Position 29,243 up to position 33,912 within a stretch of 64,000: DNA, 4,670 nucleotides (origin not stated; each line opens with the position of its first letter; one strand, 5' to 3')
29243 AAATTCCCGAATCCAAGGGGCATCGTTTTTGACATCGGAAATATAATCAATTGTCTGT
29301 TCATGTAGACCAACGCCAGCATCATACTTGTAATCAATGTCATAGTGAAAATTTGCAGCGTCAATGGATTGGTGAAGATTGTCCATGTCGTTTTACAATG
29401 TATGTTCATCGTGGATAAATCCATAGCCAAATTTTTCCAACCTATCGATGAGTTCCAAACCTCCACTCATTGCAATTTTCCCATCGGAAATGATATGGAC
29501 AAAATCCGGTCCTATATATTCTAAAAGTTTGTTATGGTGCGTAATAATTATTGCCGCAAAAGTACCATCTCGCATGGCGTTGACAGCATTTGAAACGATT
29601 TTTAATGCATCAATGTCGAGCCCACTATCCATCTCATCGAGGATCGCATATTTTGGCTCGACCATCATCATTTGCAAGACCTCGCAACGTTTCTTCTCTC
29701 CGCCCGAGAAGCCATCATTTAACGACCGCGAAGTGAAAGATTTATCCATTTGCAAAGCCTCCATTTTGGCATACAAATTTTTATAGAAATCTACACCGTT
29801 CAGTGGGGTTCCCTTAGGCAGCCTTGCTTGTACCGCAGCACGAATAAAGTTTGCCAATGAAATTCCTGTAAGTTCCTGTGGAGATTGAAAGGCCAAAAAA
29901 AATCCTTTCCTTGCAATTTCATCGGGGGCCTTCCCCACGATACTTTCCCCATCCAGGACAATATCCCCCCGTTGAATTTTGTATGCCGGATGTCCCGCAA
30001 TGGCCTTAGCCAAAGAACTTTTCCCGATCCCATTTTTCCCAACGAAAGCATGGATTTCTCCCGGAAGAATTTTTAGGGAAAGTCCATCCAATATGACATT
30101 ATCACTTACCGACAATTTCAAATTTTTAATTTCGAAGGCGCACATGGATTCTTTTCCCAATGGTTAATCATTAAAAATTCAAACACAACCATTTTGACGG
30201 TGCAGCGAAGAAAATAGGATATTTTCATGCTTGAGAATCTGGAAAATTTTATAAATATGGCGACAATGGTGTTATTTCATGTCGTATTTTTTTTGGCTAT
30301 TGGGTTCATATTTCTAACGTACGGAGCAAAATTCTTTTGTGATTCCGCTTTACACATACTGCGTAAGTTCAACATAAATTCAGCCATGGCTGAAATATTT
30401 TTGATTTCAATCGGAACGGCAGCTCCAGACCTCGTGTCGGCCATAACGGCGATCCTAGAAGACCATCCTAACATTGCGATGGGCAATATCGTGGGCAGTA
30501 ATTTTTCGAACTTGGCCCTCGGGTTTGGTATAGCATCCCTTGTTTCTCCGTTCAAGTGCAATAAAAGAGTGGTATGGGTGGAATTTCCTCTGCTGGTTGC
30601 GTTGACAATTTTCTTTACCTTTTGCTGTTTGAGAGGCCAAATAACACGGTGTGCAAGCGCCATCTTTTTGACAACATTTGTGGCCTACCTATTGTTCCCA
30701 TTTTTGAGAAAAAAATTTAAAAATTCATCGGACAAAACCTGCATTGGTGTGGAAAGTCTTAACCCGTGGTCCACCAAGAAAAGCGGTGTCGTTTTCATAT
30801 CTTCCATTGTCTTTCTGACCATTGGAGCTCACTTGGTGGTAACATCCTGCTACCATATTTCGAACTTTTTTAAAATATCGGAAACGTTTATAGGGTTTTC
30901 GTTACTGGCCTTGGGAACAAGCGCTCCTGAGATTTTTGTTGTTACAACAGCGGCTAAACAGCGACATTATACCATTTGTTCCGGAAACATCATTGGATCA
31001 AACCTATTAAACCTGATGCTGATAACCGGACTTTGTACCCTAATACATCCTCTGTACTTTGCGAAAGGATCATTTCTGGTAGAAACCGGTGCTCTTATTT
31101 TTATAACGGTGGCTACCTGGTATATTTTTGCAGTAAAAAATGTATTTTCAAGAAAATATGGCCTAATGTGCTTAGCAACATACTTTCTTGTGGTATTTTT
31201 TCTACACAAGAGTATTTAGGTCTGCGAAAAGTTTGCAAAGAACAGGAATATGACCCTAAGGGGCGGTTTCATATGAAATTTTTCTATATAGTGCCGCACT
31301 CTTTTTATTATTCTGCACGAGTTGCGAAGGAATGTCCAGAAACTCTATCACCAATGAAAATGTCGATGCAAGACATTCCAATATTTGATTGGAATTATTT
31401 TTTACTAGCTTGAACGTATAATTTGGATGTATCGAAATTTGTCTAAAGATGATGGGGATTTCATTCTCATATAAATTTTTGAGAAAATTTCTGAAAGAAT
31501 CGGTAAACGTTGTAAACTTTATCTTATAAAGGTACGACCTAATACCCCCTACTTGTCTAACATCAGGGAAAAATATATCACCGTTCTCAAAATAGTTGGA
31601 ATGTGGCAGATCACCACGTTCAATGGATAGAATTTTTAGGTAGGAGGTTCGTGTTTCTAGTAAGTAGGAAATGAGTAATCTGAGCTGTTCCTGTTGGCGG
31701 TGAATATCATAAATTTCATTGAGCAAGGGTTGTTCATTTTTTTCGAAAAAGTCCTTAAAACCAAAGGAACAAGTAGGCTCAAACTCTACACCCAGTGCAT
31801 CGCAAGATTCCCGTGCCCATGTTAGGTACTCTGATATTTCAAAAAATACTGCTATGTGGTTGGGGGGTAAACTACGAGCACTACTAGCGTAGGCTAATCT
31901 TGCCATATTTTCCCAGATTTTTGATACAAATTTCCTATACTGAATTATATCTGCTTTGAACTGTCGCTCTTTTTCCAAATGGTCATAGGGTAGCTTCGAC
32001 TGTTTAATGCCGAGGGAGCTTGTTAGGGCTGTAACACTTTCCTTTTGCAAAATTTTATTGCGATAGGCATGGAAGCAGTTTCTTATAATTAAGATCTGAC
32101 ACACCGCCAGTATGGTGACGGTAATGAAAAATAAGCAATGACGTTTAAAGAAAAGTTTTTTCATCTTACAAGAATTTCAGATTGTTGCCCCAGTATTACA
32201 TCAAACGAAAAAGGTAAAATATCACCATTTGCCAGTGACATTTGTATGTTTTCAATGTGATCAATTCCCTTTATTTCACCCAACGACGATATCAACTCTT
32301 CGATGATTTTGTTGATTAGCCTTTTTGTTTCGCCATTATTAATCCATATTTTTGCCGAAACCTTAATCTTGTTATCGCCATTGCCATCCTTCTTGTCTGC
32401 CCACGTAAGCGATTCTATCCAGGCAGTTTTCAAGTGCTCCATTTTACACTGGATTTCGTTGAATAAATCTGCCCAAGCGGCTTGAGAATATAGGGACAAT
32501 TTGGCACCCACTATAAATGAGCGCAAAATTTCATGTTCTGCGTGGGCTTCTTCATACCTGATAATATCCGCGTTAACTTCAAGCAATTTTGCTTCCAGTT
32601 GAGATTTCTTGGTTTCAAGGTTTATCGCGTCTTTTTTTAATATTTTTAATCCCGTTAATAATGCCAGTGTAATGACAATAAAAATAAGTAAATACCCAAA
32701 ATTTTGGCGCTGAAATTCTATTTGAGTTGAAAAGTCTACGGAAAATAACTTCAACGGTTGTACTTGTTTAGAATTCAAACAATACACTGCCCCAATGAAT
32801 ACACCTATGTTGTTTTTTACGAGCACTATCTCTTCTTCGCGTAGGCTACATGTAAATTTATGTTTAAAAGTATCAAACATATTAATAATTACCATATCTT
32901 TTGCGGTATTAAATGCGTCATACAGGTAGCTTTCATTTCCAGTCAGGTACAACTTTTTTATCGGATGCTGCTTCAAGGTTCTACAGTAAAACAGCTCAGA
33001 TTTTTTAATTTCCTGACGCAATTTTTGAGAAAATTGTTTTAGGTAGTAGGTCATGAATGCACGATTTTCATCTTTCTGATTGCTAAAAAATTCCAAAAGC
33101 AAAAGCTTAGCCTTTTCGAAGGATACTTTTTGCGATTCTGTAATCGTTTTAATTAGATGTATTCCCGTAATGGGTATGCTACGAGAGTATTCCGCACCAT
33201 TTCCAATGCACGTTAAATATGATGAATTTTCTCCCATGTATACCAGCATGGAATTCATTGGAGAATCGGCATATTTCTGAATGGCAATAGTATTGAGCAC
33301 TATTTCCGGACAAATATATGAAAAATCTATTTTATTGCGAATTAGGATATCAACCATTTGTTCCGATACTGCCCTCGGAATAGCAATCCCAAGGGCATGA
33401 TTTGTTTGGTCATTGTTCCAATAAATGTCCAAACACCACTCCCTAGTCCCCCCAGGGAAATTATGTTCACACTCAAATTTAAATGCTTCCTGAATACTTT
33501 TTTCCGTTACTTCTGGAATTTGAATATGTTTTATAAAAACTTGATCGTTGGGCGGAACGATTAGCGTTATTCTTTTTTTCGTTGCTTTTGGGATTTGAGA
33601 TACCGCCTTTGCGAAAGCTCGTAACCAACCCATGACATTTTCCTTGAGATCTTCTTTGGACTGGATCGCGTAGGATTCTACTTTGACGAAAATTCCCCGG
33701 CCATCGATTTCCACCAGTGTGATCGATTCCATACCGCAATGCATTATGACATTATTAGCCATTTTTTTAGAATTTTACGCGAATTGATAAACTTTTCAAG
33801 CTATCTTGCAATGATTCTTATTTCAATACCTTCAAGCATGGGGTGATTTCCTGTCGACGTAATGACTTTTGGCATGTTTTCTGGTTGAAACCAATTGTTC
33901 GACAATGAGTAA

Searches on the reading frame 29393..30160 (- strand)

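Call 53: search_protein_families(library=pfam, proteins=[window:29393-30160:-], max_evalue=0.01)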
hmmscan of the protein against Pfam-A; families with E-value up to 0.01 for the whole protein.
window:29393-30160:- (255 aa): 5 families
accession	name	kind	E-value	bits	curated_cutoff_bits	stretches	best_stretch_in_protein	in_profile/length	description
PF00005.33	ABC_tran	-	7.7e-20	72.3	25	1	24-177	1-135/137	ABC transporter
PF02463.25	SMC_N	-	5e-07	29.8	40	1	150-215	136-204/220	RecF/RecN/SMC N terminal domain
PF13304.12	AAA_21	-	1.7e-05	25.5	27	0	36-55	1-20/304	AAA domain, putative AbiEii toxin, Type IV TA system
PF03193.22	RsgA_GTPase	-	0.00087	19.6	30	1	10-63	83-135/174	RsgA GTPase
PF13175.12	AAA_15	-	0.0043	17.2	32.1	1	27-54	24-43/374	AAA ATPase domain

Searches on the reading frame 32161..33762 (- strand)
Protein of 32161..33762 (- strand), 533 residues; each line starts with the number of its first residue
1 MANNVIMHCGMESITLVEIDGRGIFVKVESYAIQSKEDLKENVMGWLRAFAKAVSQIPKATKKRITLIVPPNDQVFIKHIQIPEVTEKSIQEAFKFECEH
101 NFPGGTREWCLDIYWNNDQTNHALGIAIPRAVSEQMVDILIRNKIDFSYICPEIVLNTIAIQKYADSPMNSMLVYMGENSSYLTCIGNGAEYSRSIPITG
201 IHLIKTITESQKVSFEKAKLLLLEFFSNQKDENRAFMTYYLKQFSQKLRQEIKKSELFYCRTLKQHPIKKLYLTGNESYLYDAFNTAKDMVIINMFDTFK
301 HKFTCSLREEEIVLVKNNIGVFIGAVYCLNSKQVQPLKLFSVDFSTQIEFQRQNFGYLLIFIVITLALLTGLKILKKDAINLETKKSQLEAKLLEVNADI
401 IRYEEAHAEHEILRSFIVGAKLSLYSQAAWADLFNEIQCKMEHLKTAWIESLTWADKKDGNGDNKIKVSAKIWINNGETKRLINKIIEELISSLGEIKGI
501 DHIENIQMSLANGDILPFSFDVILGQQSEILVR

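Call 51: search_protein_families(library=pfam, proteins=[window:32161-33762:-], max_evalue=0.001)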
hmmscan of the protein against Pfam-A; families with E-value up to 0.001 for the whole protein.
window:32161-33762:- (533 aa): 0 families

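Call 54: search_protein_families(library=pfam, proteins=[window:32161-33762:-], max_evalue=1)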
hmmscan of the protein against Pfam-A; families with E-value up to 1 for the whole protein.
window:32161-33762:- (533 aa): 1 family
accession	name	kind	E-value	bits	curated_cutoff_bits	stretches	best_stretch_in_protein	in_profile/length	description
PF11104.14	PilM_2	-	0.002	17.6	27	1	10-282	5-289/340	Type IV pilus assembly protein PilM;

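Call 65: search_protein_families(library=ncbifam, proteins=[window:32161-33762:-], max_evalue=0.01)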
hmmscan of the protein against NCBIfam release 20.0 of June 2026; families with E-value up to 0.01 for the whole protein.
window:32161-33762:- (533 aa): 2 families
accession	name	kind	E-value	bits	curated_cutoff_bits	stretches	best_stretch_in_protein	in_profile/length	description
NF045709.1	Amuc_1101_fam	equivalog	1.4e-10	40.7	650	1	58-460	65-479/608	Amuc_1101 family PilM-like pilus complex protein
TIGR01175.1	pilM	subfamily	1e-07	31.3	133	1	10-280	11-295/348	type IV pilus assembly protein PilM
